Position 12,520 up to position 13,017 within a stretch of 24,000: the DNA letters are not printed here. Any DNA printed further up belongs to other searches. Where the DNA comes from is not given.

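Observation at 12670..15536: Paralogous 66-residue CxCGW modules: one free-standing before the MMPL gene, one fused in frame to the P450 after it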

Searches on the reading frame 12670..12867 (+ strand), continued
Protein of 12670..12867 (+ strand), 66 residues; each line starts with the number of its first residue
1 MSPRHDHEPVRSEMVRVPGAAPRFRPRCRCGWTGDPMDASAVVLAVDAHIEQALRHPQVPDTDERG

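Call 41: predict_structure(alignment_id=A5)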
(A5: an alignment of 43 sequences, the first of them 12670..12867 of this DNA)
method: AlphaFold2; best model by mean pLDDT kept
length: 66 residues; sequences in the alignment: 43
mean_pLDDT: 83.4   pTM: 0.64
mean pLDDT of the five models: 83.4, 82.5, 81.2, 80.8, 80.7
residues with pLDDT >= 90: 39; 70-90: 13; 50-70: 11; < 50: 3
segments of 3 or more residues with pLDDT < 50: 64-66
pLDDT, mean of each block of 10 residues (from residue 1): 77 91 94 93 93 74 47
secondary structure, 60 per line:
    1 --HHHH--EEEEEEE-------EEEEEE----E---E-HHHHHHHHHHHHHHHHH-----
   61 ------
elements in order: H3-6 E9-15 E23-28 H39-55

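Call 45: fold_search(model_id=the predicted structure, library=pdb)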
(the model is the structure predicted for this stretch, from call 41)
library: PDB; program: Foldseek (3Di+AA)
matches with E <= 10: 304; with E <= 0.001: 0
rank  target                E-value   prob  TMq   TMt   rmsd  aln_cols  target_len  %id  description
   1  6ehz_MODEL_1_A        5.1e-01  0.25  0.34  0.25  13.5        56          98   12  NMR solution structure of murine CXCL12 gamma isoform (released 2018-10-10)
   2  3hp3_F                6.6e-01  0.25  0.33  0.33   7.7        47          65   15  Crystal structure of CXCL12 (released 2010-01-26)
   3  5zya_A                9.1e-01  0.14  0.31  0.03   8.3        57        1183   18  SF3b spliceosomal complex bound to E7107 (released 2018-06-20)
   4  7sk7_B                1.0e+00  0.21  0.34  0.36   8.9        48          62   14  Cryo-EM structure of human ACKR3 in complex with CXCL12, a small molecule partial agonist CCX662, and an extracellular (released 2022-07-27)
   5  7so0_B                1.3e+00  0.25  0.37  0.35   7.7        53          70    8  Crystal Structure of the Engineered Tick Evasin EVA-P974(F31A) Complexed to Human Chemokine CCL2 (released 2022-03-16)
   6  1esr                  1.3e+00  0.18  0.36  0.32  10.6        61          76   11  CRYSTAL STRUCTURE OF HUMAN MONOCYTE CHEMOTACTIC PROTEIN-2 (released 2000-12-06)
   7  4hsv_B                1.3e+00  0.16  0.37  0.40   8.5        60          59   12  Crystal Structure of CXCL4L1 (released 2013-04-10)
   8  2k7i_MODEL_1_A        1.4e+00  0.14  0.33  0.34   6.0        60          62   15  Solution NMR structure of protein ATU0232 from AGROBACTERIUM TUMEFACIENS. Northeast Structural Genomics Consor (released 2008-10-07)
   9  2nyz_E                1.5e+00  0.18  0.35  0.35   7.8        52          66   10  Viral Chemokine Binding Protein M3 From Murine Gammaherpesvirus68 In Complex With The C- Chemokine XCL1 (released 2007-12-25)
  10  1qg7_A                1.6e+00  0.15  0.34  0.36   7.8        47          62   15  STROMA CELL-DERIVED FACTOR-1ALPHA (SDF-1ALPHA) (released 2001-02-28)
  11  7v6b_B                1.7e+00  0.38  0.49  0.21   2.7        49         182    8  Structure of the Dicer-2-R2D2 heterodimer (released 2022-03-23)
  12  1a15_A                1.7e+00  0.16  0.33  0.32   7.6        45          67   16  SDF-1ALPHA (released 1998-08-12)
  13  1f9r_A                1.8e+00  0.21  0.36  0.37   5.9        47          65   11  CRYSTAL STRUCTURE OF PLATELET FACTOR 4 MUTANT 1 (released 2003-08-26)
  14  2h01                  1.8e+00  0.12  0.36  0.17   7.8        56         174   14  PY00414- Plasmodium yoelii thioredoxin peroxidase I (released 2006-05-30)
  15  1xtd                  1.8e+00  0.04  0.22  0.14   8.4        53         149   13  Structural Analysis of Leishmania mexicana eukaryotic initiation factor 5a (released 2004-10-26)
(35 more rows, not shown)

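Call 49: find_related_loci(query=A7, collection=metagenome_contigs, flank=8000)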
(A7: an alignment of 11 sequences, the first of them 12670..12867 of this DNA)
Query A7 (66 aa) in metagenome_contigs; peptide patterns used: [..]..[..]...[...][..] (x = any residue, [..] = any of these).
600 stretches matched a pattern (row limit reached: there are more); 2 encode a relative of the query (tblastn E <= 1e-3); 2 distinct loci.
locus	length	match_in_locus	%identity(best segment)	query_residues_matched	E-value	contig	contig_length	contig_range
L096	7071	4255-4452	89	1-66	8e-39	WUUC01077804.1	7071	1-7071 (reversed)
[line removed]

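Call 51: search_protein_families(library=ncbifam, proteins=[window:12670-12867:+, P0057, P0018, P0006, P0040, P0022, P0032, P0012], max_evalue=1)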
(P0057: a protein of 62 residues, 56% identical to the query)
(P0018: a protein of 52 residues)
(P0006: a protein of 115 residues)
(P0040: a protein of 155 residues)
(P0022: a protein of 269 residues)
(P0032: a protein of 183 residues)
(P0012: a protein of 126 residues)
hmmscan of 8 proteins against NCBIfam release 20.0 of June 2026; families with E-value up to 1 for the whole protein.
window:12670-12867:+ (66 aa): 0 families

P0057 (62 aa): 0 families

P0018 (52 aa): 0 families

P0006 (115 aa): 0 families

P0040 (155 aa): 3 families
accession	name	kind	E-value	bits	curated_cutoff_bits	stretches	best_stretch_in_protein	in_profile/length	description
TIGR00377.1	ant_ant_sig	superfamily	9.6e-14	51.2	53.45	1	68-152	11-99/108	anti-sigma factor antagonist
TIGR02886.1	spore_II_AA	equivalog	1.3e-07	31.6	114.75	1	72-151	11-94/106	anti-sigma F factor antagonist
NF033618.0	mlaB_1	equivalog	0.0073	16.7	90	1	69-145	8-84/94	lipid asymmetry maintenance protein MlaB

P0022 (269 aa): 1 family
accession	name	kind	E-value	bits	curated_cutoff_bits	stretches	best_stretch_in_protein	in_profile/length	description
NF000612.0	PRK00019.1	equivalog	0.027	14.1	70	0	11-51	5-47/72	50S ribosomal protein L31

P0032 (183 aa): 7 families
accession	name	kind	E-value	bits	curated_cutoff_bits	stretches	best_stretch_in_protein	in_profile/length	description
NF058604.1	RtpA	equivalog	0.00027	21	65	1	147-170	11-34/50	anti-TRAP protein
TIGR02349.1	DnaJ_bact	equivalog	0.0041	16.6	377.2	1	147-173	145-174/354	molecular chaperone DnaJ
NF008035.0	PRK10767.1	subfamily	0.0094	15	338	1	147-173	143-172/374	molecular chaperone DnaJ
NF010894.0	PRK14301.1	equivalog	0.013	14.5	548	1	146-175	145-177/373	chaperone protein DnaJ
TIGR02642.1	phage_xxxx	hypoth_equivalog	0.051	13.2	101.4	1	147-173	183-211/267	TIGR02642 family protein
NF010872.0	PRK14279.1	equivalog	0.072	12.2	556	1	147-172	214-239/394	molecular chaperone DnaJ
NF010871.0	PRK14278.1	equivalog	0.38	9.6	502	1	147-173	184-210/378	molecular chaperone DnaJ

P0012 (126 aa): 1 family
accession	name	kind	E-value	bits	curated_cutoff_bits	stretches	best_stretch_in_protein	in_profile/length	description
NF038384.1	zinc_YnfU_fam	subfamily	0.16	11.6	36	0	19-55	16-51/52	YnfU family zinc-binding protein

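Call 52: search_protein_families(library=pfam, alignment_id=A5, max_evalue=1)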
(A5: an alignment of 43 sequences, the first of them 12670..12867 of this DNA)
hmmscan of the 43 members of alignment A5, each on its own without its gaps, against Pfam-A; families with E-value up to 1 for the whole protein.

A. member 1, window:12670-12867:+ (66 aa): 0 families

B. families by the number of members that match (of 43 scanned): 4 families
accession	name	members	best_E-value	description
PF25403.1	zf-C2H2_ZFAND2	4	0.03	ZFAND2A/B-like C2H2 zinc finger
PF04434.22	SWIM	2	0.03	SWIM zinc finger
PF25232.1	DUF7848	1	0.029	Domain of unknown function (DUF7848)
PF16824.11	CBM_26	1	0.2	C-terminal carbohydrate-binding module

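Call 53: search_solved_structures(query=A5, max_evalue=10)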
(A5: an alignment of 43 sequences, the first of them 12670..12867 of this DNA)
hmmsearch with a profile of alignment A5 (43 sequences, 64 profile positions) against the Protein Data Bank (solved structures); distinct sequences matched with E-value up to 10: 2.
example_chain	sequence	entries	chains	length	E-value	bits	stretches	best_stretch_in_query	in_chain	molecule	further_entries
8xx4_G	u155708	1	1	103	2.1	11.7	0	12-29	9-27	C122R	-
8q3b_I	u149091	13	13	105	2.2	11.6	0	12-29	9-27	Uncharacterized protein C122R | C122R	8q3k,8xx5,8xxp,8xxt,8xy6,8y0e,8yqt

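Call 54: search_protein_families(library=pfam, proteins=[P0061, P0063, P0066, P0045, P0065, P0022, P0064, P0067, P0013, P0017], max_evalue=5)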
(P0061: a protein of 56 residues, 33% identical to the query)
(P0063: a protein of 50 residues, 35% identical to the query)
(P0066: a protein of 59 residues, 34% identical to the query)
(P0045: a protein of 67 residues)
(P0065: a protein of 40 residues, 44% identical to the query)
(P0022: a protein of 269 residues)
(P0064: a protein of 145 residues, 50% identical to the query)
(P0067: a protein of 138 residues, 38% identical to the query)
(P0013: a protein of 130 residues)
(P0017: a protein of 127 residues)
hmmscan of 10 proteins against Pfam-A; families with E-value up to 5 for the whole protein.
P0061 (56 aa): 0 families

P0063 (50 aa): 0 families

P0066 (59 aa): 0 families

P0045 (67 aa): 0 families

P0065 (40 aa): 0 families

P0022 (269 aa): 3 families
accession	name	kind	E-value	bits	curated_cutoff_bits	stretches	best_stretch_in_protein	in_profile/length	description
PF04434.22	SWIM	-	0.0076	16.2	19.6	2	9-26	3-19/38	SWIM zinc finger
PF09360.15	zf-CDGSH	-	0.076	13.7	29.5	1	90-105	24-39/48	Iron-binding zinc finger CDGSH type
PF08300.18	HCV_NS5a_1a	-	0.33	11.6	25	0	150-158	19-27/62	Hepatitis C virus non-structural 5a zinc finger domain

P0064 (145 aa): 1 family
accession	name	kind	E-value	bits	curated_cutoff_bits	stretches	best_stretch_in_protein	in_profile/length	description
PF10442.14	FIST_C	-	0.034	14.7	28.5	0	18-55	80-115/131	FIST C domain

P0067 (138 aa): 0 families

P0013 (130 aa): 0 families

P0017 (127 aa): 1 family
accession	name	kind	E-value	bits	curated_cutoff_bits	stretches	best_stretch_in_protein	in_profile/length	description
PF12677.13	DUF3797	-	0.92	9.9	25.1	0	21-30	38-47/48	Domain of unknown function (DUF3797)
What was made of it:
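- There is a sub-threshold CDGSH hit (E 0.076, call 54).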

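Call 55: search_protein_families(library=pfam, proteins=[P0001, P0002, P0007, P0008, P0010, P0016, P0018, P0025, P0026, P0030], max_evalue=1)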
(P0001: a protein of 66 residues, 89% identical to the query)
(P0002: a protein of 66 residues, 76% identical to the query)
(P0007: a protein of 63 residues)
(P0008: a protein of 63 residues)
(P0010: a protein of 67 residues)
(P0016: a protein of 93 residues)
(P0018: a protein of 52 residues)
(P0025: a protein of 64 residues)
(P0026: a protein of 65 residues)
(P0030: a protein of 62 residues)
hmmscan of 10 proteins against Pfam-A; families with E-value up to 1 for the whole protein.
P0001 (66 aa): 0 families

P0002 (66 aa): 0 families

P0007 (63 aa): 0 families

P0008 (63 aa): 0 families

P0010 (67 aa): 0 families

P0016 (93 aa): 0 families

P0018 (52 aa): 0 families

P0025 (64 aa): 0 families

P0026 (65 aa): 0 families

P0030 (62 aa): 1 family
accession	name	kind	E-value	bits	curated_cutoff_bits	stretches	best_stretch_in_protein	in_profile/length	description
PF16824.11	CBM_26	-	0.2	12.2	26.6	1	3-39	59-93/125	C-terminal carbohydrate-binding module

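Call 56: search_protein_families(library=pfam, proteins=[P0014, P0024, P0027, P0033, P0036, P0037, P0041, P0047, P0052, P0055], max_evalue=1)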
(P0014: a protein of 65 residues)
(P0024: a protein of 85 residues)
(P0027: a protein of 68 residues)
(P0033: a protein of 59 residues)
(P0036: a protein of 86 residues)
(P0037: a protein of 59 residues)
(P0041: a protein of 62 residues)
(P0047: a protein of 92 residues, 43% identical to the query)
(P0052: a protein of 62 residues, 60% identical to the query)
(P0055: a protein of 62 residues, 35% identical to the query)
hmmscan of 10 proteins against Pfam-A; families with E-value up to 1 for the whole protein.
P0014 (65 aa): 0 families

P0024 (85 aa): 0 families

P0027 (68 aa): 0 families

P0033 (59 aa): 1 family
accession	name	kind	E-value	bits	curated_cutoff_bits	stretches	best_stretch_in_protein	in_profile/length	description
PF25403.1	zf-C2H2_ZFAND2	-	0.032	14.7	27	1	29-46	11-28/40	ZFAND2A/B-like C2H2 zinc finger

P0036 (86 aa): 0 families

P0037 (59 aa): 0 families

P0041 (62 aa): 0 families

P0047 (92 aa): 0 families

P0052 (62 aa): 2 families
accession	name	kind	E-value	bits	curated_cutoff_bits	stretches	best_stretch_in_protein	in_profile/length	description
PF25403.1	zf-C2H2_ZFAND2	-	0.042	14.3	27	1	30-46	13-29/40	ZFAND2A/B-like C2H2 zinc finger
PF04434.22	SWIM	-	0.16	12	19.6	1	16-31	9-27/38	SWIM zinc finger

P0055 (62 aa): 0 families

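Call 60: list_cluster_members(proteins=[P0051, P0003, P0004, P0005, P0002])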
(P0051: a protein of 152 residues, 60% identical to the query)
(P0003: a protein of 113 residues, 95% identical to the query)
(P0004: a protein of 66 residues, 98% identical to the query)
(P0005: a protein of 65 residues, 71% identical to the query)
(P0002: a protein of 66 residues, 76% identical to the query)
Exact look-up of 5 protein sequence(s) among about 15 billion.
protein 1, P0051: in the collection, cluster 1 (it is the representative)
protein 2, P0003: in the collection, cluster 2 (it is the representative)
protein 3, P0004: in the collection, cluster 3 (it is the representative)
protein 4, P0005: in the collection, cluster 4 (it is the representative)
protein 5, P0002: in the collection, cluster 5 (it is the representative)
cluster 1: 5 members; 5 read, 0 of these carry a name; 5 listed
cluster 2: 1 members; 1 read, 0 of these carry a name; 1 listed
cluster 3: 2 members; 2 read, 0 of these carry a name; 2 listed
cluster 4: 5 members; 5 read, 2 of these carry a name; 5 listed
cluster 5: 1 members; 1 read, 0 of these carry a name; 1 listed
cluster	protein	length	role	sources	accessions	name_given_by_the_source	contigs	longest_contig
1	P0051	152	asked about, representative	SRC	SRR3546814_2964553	-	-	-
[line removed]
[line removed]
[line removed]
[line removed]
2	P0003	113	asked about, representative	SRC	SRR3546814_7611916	-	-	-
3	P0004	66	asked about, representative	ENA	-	-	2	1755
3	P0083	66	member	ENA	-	-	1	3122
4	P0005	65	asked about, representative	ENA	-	-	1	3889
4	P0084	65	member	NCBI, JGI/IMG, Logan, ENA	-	hypothetical protein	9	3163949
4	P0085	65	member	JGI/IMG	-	hypothetical protein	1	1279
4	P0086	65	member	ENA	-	-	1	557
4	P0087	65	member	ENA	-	-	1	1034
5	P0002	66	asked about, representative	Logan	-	-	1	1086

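Call 66: search_protein_families(library=pfam, proteins=[P0011, P0031, P0035, P0039, P0046, P0038, P0053, P0054, P0056, P0059], max_evalue=1)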
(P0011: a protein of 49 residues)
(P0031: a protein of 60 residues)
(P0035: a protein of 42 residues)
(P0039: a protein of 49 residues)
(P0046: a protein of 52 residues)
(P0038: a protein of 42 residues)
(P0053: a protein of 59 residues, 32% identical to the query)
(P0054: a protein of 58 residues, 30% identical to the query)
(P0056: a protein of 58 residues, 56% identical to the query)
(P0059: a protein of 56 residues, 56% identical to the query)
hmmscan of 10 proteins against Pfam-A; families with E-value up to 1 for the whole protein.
P0011 (49 aa): 0 families

P0031 (60 aa): 0 families

P0035 (42 aa): 0 families

P0039 (49 aa): 0 families

P0046 (52 aa): 0 families

P0038 (42 aa): 0 families

P0053 (59 aa): 1 family
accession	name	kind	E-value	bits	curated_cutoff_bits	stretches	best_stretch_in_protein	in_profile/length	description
PF25403.1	zf-C2H2_ZFAND2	-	0.03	14.8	27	1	30-53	13-36/40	ZFAND2A/B-like C2H2 zinc finger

P0054 (58 aa): 0 families

P0056 (58 aa): 1 family
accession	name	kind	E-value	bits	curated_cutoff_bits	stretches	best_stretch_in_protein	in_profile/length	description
PF04434.22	SWIM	-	0.03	14.3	19.6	1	6-31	2-27/38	SWIM zinc finger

P0059 (56 aa): 0 families
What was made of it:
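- On SWIM zinc finger (PF04434): The best family member scores 16.2 bits (calls 54, 66).
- Closest known: SWIM zinc finger. Same: Several members give sub-threshold SWIM matches over the strand-plus-CxC half of the model (best 16.2 bits against a cut-off of 19.6; E 0.0076-0.16; calls 52, 54, 56, 66).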

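Call 68: fold_search(model_id=the predicted structure, library=viral)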
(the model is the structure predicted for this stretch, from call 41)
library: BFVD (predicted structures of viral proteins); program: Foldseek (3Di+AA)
matches with E <= 10: 688; with E <= 0.001: 0
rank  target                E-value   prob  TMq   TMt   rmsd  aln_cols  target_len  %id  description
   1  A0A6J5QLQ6            4.4e-02  1.00  0.63  0.73   2.6        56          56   23  Uncharacterized protein [uncultured Caudovirales phage]
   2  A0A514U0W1            5.3e-02  0.99  0.57  0.52   3.2        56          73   23  Uncharacterized protein [Gordonia phage Phendrix]
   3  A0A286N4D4            5.3e-02  0.98  0.51  0.53   4.6        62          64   19  Uncharacterized protein [Arthrobacter phage Molivia]
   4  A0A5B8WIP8            7.9e-02  1.00  0.62  0.33   2.2        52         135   15  Uncharacterized protein [Arthrobacter phage Qui]
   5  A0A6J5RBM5            9.5e-02  0.97  0.58  0.55   4.8        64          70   17  Uncharacterized protein [uncultured Caudovirales phage]
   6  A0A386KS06            1.0e-01  0.92  0.54  0.29   7.8        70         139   16  Uncharacterized protein [Mycobacterium phage ArcusAngelus]
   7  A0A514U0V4            1.1e-01  0.97  0.55  0.55   8.0        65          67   20  Uncharacterized protein [Gordonia phage Phendrix]
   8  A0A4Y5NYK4            1.1e-01  0.80  0.44  0.22   9.1        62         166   18  Uncharacterized protein [Mycobacterium phage Polka14]
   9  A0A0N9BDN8            1.5e-01  0.94  0.58  0.57   4.1        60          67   20  Uncharacterized protein [Mycobacterium phage Phlei]
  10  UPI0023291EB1         1.7e-01  0.57  0.40  0.27   8.4        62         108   19  (no name look-up for this kind of identifier)
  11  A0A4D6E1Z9            1.8e-01  0.93  0.52  0.49   5.9        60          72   18  Uncharacterized protein [Gordonia phage GodonK]
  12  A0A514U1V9            1.8e-01  0.57  0.41  0.42  13.0        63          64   16  Uncharacterized protein [Streptomyces phage Braelyn]
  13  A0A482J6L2            2.1e-01  0.95  0.59  0.19   5.9        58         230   22  Uncharacterized protein [Mycobacterium phage Typha]
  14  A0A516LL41            2.5e-01  0.20  0.30  0.28  14.2        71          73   18  (no name in the UniProt tables at hand)
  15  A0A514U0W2            3.0e-01  0.69  0.54  0.46   5.3        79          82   19  Uncharacterized protein [Gordonia phage Phendrix]
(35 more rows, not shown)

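Call 69: search_protein_families(library=phrogs, alignment_id=A5, max_evalue=0.1)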
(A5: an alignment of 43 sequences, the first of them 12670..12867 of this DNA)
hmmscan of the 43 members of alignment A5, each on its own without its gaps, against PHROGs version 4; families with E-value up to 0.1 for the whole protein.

A. member 1, window:12670-12867:+ (66 aa): 0 families

B. families by the number of members that match (of 43 scanned): 13 families
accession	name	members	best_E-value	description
phrog_23779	-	24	8.8e-05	-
phrog_5419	-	23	0.00013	-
phrog_37238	-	11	0.003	-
phrog_31228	-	10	0.0038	-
phrog_21818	-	4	0.0012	-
phrog_647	-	4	0.032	-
phrog_13593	-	2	0.021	-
phrog_4656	-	1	0.0013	-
phrog_21419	-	1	0.016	-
phrog_38325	-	1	0.019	-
phrog_21566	-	1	0.023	-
phrog_25312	-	1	0.026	-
phrog_2104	-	1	0.041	-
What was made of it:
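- On PHROG phrog_23779 / phrog_5419: 24 and 23 of the 43 aligned relatives do match (best 8.8e-5 and 1.3e-4) (call 69).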

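Call 94: find_encoding_contigs(protein=P0028, flank=6000, max_places=3)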
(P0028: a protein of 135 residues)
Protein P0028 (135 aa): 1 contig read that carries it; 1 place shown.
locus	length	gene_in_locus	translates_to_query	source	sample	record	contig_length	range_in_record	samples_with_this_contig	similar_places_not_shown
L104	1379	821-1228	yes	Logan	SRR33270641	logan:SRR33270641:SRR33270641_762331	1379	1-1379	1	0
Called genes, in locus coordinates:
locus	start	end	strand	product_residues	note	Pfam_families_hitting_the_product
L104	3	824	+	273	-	?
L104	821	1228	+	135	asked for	-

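Call 95: find_encoding_contigs(protein=P0020, flank=6000, max_places=3)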
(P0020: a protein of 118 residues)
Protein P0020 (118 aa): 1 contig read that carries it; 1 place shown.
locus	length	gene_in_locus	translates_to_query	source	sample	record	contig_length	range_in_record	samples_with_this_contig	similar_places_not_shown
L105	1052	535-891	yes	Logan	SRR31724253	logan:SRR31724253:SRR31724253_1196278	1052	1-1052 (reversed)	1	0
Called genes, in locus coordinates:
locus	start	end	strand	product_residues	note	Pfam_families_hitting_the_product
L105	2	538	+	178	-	?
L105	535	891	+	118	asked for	-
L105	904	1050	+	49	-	?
